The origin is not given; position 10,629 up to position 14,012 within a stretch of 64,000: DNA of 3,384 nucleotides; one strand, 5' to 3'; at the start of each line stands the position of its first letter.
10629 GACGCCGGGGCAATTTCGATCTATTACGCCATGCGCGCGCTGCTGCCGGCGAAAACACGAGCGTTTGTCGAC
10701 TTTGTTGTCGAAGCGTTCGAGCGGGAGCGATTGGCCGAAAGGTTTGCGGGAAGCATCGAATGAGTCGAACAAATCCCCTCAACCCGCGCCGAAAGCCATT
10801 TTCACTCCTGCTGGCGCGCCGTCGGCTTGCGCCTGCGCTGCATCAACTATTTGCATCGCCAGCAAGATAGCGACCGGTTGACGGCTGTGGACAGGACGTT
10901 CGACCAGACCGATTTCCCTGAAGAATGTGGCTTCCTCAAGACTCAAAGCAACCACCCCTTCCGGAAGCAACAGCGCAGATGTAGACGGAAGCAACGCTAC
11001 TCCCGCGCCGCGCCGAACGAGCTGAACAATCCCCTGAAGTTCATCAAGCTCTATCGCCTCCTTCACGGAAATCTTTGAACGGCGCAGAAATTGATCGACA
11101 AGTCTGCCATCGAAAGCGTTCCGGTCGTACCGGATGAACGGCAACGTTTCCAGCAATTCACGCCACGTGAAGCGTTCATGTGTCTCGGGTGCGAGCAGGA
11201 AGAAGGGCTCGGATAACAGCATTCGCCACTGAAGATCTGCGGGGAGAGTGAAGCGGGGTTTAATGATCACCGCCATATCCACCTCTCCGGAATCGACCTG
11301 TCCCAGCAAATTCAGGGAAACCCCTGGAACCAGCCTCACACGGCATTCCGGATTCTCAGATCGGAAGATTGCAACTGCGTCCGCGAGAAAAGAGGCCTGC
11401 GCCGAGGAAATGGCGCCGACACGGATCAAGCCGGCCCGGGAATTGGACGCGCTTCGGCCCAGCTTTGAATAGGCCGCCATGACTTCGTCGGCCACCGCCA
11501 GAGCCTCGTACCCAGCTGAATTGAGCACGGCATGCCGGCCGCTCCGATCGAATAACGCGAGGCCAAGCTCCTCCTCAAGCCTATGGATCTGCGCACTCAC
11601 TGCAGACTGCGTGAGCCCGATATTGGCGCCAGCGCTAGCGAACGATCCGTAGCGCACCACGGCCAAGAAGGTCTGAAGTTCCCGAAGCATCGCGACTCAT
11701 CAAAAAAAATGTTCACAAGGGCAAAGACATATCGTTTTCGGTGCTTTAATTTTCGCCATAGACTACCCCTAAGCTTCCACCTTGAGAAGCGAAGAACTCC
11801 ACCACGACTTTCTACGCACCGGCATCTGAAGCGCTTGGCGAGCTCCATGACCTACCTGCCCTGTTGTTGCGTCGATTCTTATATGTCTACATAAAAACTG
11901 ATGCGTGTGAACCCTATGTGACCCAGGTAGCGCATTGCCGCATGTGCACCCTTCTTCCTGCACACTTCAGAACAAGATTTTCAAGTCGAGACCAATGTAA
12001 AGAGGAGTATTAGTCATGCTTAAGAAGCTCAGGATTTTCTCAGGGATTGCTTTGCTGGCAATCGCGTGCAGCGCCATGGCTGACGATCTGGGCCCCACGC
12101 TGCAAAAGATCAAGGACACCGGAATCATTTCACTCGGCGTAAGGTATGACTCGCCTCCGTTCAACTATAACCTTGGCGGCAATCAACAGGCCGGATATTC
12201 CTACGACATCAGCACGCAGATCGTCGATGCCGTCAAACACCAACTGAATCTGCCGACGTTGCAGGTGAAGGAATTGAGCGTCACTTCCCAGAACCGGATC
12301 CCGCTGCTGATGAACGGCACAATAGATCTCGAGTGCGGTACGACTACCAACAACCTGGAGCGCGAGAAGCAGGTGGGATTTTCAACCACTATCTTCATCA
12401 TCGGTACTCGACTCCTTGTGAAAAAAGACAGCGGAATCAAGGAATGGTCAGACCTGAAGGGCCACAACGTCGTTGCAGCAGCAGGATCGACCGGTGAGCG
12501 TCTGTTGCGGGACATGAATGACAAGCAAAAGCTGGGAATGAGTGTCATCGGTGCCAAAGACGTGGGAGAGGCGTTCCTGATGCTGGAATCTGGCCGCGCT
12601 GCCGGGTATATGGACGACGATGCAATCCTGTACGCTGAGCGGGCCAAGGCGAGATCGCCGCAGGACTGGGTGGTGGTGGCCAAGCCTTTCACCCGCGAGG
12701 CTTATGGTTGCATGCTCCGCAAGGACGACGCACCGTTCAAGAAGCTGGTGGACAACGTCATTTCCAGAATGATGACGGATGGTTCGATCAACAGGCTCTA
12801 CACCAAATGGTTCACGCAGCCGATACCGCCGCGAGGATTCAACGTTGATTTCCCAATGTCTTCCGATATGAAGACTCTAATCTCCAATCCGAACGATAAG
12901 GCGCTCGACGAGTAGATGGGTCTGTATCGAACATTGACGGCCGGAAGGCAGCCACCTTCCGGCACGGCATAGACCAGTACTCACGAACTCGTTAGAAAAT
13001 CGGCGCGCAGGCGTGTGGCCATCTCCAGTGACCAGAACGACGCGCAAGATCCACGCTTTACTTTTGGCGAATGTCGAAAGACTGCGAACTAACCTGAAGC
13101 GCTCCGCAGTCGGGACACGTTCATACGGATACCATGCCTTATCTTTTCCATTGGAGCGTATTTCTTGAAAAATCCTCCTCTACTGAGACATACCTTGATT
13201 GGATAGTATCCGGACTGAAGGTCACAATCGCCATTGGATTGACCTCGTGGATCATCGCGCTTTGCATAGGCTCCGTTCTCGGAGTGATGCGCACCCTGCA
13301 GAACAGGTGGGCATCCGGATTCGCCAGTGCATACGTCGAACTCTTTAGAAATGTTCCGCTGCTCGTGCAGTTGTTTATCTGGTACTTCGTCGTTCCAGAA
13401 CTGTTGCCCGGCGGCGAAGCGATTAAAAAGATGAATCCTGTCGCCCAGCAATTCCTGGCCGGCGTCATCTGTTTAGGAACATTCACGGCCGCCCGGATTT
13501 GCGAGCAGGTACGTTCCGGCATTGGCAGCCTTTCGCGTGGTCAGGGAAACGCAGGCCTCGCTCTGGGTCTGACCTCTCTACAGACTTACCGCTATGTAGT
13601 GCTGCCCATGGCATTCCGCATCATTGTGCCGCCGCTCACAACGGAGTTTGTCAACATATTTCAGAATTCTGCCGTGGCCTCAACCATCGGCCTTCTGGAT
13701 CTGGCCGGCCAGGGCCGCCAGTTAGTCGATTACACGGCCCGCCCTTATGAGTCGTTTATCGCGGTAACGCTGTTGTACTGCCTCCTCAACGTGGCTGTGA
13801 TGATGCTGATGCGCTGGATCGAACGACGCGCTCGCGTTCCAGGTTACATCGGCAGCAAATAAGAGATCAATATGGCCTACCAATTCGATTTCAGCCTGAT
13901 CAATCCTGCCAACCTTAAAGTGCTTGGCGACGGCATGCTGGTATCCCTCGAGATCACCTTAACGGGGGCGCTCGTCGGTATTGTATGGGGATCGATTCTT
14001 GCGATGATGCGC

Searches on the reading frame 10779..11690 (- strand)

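Call 102: search_protein_families(library=pfam, proteins=[window:10779-11690:-], max_evalue=0.001)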
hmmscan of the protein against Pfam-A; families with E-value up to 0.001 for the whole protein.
window:10779-11690:- (303 aa): 2 families
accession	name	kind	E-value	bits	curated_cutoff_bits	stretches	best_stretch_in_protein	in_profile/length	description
PF03466.25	LysR_substrate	-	4.6e-34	118.1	28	1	83-274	2-197/209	LysR substrate binding domain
PF00126.33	HTH_1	-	2.8e-20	72.5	26.6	1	2-60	1-59/60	Bacterial regulatory helix-turn-helix protein, lysR family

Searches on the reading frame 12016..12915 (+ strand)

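Call 102: search_protein_families(library=pfam, proteins=[window:12016-12915:+], max_evalue=0.001)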
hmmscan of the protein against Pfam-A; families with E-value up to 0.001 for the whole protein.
window:12016-12915:+ (299 aa): 2 families
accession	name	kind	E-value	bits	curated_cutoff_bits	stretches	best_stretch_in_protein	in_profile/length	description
PF00497.25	SBP_bac_3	-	2.6e-26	92.4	26.4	1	38-267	1-131/132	Bacterial extracellular solute-binding proteins, family 3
PF09084.16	NMT1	-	0.00015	22.2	20.5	0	133-183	77-127/216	NMT1/THI5 like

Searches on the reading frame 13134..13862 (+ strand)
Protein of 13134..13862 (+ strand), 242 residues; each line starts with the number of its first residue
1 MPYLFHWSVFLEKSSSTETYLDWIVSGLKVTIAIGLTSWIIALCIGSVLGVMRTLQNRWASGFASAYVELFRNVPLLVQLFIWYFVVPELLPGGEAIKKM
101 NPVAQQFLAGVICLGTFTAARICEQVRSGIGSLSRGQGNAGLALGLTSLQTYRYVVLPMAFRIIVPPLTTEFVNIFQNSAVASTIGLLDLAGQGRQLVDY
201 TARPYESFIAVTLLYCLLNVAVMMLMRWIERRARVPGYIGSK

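Call 102: search_protein_families(library=pfam, proteins=[window:13134-13862:+], max_evalue=0.001)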
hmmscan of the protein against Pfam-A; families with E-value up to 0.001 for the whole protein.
window:13134-13862:+ (242 aa): 1 family
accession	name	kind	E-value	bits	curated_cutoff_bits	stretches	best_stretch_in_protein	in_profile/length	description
PF00528.27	BPD_transp_1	-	2e-26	93.3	26.4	1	43-234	2-183/184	Binding-protein-dependent transport system inner membrane component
